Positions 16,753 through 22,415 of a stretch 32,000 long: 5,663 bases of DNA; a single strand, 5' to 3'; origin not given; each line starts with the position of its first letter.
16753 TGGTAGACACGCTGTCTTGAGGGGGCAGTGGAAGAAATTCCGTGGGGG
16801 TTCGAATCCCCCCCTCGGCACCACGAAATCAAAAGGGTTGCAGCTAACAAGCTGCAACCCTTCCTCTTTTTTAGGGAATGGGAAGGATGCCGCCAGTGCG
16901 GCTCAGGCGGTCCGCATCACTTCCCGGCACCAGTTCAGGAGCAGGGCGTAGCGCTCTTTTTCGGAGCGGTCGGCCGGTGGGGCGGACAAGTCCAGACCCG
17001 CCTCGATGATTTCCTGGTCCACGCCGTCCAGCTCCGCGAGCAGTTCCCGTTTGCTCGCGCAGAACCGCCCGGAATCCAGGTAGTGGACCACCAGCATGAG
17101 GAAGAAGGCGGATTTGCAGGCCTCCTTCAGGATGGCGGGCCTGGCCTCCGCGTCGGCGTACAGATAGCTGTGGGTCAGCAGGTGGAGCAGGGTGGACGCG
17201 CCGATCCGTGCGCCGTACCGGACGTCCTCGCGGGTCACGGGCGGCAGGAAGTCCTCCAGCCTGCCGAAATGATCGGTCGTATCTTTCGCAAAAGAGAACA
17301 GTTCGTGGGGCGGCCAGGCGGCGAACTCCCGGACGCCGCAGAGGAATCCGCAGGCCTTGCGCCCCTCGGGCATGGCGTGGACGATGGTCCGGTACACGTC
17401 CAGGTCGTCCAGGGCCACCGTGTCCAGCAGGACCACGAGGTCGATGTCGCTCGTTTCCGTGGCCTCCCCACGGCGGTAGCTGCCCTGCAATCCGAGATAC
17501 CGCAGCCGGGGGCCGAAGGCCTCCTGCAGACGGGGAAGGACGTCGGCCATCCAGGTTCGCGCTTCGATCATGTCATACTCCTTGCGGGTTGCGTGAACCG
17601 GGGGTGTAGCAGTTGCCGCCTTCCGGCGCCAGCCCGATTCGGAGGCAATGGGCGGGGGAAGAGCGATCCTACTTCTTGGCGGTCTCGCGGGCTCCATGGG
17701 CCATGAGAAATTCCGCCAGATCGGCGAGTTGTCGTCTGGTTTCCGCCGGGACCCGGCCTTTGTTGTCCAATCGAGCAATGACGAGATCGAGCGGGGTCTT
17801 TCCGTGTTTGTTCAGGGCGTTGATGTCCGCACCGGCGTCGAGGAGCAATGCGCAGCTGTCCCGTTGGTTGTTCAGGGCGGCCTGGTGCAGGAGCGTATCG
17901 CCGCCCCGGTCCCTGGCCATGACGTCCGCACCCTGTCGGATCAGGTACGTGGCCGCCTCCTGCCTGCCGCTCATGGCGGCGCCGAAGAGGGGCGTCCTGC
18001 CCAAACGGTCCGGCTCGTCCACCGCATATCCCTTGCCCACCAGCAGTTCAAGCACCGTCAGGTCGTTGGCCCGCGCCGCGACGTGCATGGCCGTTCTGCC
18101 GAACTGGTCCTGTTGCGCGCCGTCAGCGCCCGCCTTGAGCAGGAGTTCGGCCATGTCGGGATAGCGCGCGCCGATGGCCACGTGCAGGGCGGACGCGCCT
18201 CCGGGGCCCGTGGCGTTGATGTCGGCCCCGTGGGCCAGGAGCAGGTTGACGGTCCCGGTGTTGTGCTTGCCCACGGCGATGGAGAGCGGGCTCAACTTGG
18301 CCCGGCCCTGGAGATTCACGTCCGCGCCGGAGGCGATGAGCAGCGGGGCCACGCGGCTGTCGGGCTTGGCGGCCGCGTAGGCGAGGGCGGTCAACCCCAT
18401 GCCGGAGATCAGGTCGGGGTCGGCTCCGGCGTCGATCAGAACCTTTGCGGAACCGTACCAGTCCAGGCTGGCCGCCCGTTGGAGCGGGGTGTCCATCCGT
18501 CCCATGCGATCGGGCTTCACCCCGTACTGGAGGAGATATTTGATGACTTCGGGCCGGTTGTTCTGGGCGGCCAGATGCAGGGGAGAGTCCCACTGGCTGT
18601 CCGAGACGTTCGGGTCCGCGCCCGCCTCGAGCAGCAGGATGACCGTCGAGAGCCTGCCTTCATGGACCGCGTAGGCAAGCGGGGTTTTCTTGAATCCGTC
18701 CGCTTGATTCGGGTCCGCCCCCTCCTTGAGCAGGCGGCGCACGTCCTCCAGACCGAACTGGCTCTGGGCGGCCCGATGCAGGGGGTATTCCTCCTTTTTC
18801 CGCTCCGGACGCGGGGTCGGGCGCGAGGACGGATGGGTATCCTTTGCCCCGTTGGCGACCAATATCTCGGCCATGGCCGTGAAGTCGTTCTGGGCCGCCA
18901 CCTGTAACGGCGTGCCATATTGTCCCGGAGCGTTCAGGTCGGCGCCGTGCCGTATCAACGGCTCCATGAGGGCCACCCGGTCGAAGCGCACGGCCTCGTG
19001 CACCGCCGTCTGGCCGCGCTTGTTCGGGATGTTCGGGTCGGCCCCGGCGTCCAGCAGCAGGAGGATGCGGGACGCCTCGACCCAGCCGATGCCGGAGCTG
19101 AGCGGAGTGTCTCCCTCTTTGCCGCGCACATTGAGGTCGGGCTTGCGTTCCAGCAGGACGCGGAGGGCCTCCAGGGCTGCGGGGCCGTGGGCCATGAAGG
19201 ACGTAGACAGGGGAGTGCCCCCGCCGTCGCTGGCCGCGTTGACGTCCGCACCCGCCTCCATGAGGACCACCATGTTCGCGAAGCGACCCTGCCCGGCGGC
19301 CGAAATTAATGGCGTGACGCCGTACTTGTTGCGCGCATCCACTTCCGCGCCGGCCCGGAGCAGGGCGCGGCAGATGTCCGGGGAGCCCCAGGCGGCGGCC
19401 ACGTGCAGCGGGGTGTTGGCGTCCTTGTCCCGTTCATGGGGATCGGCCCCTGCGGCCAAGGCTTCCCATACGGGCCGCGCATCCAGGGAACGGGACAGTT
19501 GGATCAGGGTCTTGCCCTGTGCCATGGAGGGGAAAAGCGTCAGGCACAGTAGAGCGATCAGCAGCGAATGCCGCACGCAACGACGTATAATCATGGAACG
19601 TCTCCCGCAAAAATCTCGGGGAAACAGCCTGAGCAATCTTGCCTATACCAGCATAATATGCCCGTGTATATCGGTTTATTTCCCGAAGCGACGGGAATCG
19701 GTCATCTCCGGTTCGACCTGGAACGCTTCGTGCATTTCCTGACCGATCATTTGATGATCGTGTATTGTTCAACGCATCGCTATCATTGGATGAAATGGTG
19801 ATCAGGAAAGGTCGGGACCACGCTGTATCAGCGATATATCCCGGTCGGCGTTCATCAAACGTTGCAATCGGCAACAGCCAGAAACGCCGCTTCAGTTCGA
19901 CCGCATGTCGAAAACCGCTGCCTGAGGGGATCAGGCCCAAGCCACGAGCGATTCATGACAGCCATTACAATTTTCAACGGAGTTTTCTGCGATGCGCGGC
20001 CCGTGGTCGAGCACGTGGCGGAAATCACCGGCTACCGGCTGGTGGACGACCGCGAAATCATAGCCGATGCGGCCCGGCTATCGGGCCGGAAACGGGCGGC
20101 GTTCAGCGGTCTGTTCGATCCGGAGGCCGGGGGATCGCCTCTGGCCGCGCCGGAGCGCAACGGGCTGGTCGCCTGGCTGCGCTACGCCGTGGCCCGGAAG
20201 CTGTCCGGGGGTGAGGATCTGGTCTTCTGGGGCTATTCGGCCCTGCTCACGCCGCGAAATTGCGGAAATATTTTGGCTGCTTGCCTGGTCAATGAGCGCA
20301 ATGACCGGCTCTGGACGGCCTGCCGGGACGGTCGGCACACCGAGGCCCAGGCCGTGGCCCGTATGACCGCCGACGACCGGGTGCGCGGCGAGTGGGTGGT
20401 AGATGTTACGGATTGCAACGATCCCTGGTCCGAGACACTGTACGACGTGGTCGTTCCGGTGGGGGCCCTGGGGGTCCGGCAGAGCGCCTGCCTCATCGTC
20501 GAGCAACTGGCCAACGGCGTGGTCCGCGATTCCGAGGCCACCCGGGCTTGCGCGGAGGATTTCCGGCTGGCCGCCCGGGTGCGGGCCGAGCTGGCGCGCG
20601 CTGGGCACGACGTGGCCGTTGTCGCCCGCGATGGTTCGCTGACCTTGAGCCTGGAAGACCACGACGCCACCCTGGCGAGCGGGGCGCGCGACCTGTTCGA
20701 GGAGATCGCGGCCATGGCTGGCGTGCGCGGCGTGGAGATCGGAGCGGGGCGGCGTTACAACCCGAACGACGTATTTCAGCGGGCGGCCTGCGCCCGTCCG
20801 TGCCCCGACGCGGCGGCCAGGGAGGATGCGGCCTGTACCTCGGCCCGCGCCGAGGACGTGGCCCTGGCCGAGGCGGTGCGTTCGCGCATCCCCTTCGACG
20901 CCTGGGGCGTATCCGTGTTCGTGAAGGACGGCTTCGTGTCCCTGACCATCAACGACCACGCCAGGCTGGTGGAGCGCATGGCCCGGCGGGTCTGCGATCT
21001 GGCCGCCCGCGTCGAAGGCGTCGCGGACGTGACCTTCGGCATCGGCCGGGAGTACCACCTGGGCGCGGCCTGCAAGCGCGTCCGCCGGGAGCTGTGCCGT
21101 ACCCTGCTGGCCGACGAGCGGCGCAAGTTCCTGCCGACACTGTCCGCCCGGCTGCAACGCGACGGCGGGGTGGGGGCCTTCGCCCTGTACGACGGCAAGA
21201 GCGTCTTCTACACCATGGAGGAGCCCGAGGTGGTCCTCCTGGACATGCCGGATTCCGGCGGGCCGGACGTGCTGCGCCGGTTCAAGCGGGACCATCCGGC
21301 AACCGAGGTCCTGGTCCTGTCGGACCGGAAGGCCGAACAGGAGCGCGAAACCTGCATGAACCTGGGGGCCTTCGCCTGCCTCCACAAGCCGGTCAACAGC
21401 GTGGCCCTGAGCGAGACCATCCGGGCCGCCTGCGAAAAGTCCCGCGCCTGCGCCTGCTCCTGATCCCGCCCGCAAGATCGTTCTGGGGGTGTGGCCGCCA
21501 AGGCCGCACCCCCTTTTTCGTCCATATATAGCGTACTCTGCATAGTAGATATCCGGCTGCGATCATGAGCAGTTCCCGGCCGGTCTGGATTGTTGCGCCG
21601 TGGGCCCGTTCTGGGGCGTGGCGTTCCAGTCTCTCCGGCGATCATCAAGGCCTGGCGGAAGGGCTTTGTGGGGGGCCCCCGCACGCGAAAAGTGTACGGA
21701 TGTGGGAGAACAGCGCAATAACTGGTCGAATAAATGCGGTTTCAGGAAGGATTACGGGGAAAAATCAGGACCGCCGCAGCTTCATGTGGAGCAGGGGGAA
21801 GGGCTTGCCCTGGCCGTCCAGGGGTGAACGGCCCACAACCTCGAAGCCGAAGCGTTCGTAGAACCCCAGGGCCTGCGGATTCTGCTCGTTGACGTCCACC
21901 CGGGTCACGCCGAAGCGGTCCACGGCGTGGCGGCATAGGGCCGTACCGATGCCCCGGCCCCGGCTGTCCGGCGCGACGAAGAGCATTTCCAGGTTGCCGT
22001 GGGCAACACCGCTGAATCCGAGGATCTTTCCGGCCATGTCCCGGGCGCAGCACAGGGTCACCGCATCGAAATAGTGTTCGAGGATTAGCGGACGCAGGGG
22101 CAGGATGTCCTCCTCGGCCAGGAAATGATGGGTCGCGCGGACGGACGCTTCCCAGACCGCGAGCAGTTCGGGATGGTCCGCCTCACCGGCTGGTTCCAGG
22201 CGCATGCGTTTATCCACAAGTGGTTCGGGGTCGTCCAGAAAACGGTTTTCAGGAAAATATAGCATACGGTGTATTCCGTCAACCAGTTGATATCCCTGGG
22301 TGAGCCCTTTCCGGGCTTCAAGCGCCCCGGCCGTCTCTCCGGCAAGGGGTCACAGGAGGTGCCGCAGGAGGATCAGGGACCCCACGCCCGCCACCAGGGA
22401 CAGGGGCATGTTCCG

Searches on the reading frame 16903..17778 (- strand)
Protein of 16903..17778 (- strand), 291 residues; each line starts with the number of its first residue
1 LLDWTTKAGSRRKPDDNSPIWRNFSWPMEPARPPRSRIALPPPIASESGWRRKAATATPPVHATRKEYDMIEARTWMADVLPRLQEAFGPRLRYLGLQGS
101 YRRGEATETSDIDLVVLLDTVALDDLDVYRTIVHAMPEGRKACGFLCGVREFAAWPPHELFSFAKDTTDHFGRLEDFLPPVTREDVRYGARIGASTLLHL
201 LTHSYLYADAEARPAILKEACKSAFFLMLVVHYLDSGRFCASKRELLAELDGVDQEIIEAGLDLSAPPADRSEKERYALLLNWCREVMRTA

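Call 79: search_protein_families(library=pfam, proteins=[window:16903-17778:-], max_evalue=0.0001)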
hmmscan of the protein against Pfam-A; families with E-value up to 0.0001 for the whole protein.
window:16903-17778:- (291 aa): 1 family
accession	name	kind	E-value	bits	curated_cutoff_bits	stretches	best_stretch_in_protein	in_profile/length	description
PF01909.29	NTP_transf_2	-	7e-07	30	21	1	96-121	18-43/93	Nucleotidyltransferase domain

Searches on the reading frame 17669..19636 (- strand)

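Call 79: search_protein_families(library=pfam, proteins=[window:17669-19636:-], max_evalue=0.0001)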
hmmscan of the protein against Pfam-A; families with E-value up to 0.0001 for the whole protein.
window:17669-19636:- (655 aa): 7 families
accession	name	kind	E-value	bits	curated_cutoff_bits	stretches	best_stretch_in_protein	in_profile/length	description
PF12796.13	Ank_2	-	2e-86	285.1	27.3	5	286-377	1-88/90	Ankyrin repeats (3 copies)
PF00023.36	Ank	-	5.3e-86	278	21.1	4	74-104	3-33/33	Ankyrin repeat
PF13637.12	Ank_4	-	2.3e-69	228.2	22.7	6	322-369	3-50/50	Ankyrin repeats (many copies)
PF13857.12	Ank_5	-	9.9e-66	217.4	27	5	565-618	1-55/56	Ankyrin repeats (many copies)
PF13606.12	Ank_3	-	4.6e-62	198.1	22.3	1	351-376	4-29/30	Ankyrin repeat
PF24521.3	Ank_KRIT1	-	2.5e-09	37.5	80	0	285-385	21-122/149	KRIT1 ankyrin-repeats domain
PF23745.1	ANK_LRRK2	-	3.5e-09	37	27.5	0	455-535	39-115/130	LRRK2 ANK repeat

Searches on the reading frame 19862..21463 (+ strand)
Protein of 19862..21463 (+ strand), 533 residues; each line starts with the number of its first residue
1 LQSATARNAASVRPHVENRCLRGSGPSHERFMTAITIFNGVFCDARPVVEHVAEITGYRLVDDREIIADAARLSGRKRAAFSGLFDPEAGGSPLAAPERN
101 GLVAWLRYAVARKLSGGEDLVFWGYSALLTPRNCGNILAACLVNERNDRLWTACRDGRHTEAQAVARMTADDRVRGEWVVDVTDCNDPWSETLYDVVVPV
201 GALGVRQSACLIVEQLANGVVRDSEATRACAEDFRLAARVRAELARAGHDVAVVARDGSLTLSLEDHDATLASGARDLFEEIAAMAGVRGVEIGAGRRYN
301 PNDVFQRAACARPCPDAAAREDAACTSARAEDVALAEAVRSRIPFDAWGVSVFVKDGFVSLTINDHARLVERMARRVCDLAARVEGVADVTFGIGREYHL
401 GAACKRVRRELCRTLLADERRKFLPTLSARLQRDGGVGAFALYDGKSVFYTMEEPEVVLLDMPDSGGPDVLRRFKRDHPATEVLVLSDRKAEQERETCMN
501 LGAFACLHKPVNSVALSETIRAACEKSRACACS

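Call 79: search_protein_families(library=pfam, proteins=[window:19862-21463:+], max_evalue=0.0001)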
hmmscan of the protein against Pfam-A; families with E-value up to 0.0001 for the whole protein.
window:19862-21463:+ (533 aa): 2 families
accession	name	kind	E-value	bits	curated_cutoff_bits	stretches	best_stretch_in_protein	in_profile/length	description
PF00072.30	Response_reg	-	2e-10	41.3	30.2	1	415-520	2-110/111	Response regulator receiver domain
PF13189.12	Cytidylate_kin2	-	2.7e-06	28.1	28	1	35-198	2-172/176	Cytidylate kinase-like family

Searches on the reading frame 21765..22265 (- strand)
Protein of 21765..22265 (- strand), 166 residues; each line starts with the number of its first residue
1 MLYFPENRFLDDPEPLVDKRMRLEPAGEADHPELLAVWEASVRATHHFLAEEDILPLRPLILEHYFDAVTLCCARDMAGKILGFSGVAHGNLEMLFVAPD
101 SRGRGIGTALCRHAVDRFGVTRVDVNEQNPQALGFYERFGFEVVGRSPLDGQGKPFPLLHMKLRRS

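Call 79: search_protein_families(library=pfam, proteins=[window:21765-22265:-], max_evalue=0.0001)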
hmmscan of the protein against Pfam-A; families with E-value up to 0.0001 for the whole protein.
window:21765-22265:- (166 aa): 3 families
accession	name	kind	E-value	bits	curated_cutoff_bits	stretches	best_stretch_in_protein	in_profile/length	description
PF13508.13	Acetyltransf_7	-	2.3e-13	50.7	27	1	74-143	8-84/84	Acetyltransferase (GNAT) domain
PF13673.13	Acetyltransf_10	-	1.2e-12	48.4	23.6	1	73-146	34-112/128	Acetyltransferase (GNAT) domain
PF00583.31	Acetyltransf_1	-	6.5e-12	46.2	20.7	1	68-141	33-116/116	Acetyltransferase (GNAT) family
